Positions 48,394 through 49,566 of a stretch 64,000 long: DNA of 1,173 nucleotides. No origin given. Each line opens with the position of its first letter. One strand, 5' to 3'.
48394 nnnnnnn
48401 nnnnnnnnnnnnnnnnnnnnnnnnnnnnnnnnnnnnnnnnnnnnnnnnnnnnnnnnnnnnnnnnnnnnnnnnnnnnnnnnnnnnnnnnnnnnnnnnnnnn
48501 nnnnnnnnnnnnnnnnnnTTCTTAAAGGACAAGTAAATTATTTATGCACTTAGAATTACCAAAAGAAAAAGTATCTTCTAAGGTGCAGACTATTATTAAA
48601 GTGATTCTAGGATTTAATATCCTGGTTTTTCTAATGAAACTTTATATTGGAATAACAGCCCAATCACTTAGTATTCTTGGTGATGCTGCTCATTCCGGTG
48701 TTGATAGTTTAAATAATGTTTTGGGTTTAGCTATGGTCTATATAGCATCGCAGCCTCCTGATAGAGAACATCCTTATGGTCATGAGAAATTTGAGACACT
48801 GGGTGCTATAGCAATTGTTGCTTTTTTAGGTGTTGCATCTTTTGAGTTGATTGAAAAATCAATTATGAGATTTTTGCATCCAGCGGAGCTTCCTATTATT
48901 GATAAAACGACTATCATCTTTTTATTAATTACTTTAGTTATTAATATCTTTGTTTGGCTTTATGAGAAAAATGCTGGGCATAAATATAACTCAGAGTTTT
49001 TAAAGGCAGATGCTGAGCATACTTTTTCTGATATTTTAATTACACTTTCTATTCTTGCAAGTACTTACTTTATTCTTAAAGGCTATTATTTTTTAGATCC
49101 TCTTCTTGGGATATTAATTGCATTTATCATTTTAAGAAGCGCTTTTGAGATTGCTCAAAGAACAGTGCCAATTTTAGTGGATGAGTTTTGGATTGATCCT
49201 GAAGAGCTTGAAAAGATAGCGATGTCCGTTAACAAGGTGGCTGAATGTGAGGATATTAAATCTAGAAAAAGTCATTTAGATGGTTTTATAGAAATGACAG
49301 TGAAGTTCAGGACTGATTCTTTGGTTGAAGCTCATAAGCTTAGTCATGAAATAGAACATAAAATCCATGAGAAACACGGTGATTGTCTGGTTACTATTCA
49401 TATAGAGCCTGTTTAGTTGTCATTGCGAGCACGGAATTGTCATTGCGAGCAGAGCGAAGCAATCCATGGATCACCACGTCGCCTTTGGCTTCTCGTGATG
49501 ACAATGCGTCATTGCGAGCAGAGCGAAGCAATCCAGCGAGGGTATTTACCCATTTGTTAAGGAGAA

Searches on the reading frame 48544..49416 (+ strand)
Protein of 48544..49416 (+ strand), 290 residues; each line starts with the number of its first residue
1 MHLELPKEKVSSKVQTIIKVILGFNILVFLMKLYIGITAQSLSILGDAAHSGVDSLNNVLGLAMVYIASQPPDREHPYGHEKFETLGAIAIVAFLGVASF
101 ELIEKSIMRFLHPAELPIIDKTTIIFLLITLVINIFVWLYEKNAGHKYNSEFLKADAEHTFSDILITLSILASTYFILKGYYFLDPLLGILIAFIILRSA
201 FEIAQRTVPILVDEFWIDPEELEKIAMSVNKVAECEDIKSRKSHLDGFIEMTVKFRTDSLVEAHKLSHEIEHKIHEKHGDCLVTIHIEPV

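Call 17: search_protein_families(library=phrogs, proteins=[P0001, P0002, P0003], max_evalue=1)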
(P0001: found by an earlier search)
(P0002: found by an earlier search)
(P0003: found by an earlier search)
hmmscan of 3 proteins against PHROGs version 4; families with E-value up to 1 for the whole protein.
P0001 (498 aa): 0 families

P0002 (1166 aa): 2 families
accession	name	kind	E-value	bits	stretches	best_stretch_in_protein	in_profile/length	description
phrog_35788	-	unknown function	0.092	13.7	1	279-308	12-41/55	-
phrog_12586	-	unknown function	0.11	13.1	0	360-382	126-148/163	-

P0003 (583 aa): 1 family
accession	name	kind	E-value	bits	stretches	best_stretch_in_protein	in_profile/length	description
phrog_4808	-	DNA, RNA and nucleotide metabolism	0.16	12.9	0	139-170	37-68/91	ribonucleotide reductase alpha subunit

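Call 18: search_protein_families(library=padloc, proteins=[P0001, P0002, P0003], max_evalue=1)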
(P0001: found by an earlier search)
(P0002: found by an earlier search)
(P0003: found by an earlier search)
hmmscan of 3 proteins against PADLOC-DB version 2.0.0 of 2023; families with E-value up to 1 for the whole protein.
P0001 (498 aa): 0 families

P0002 (1166 aa): 0 families

P0003 (583 aa): 0 families

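Call 67: search_protein_families(library=pfam, proteins=[window:48544-49416:+], max_evalue=0.001)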
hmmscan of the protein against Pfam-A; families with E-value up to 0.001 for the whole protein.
window:48544-49416:+ (290 aa): 2 families
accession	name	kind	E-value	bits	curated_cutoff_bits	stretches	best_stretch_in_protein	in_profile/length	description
PF01545.26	Cation_efflux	-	2.9e-43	148.4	26.6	1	19-212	2-198/198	Cation efflux family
PF16916.11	ZT_dimer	-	2.9e-14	53.3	26.7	1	220-289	7-77/78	Dimerisation domain of Zinc Transporter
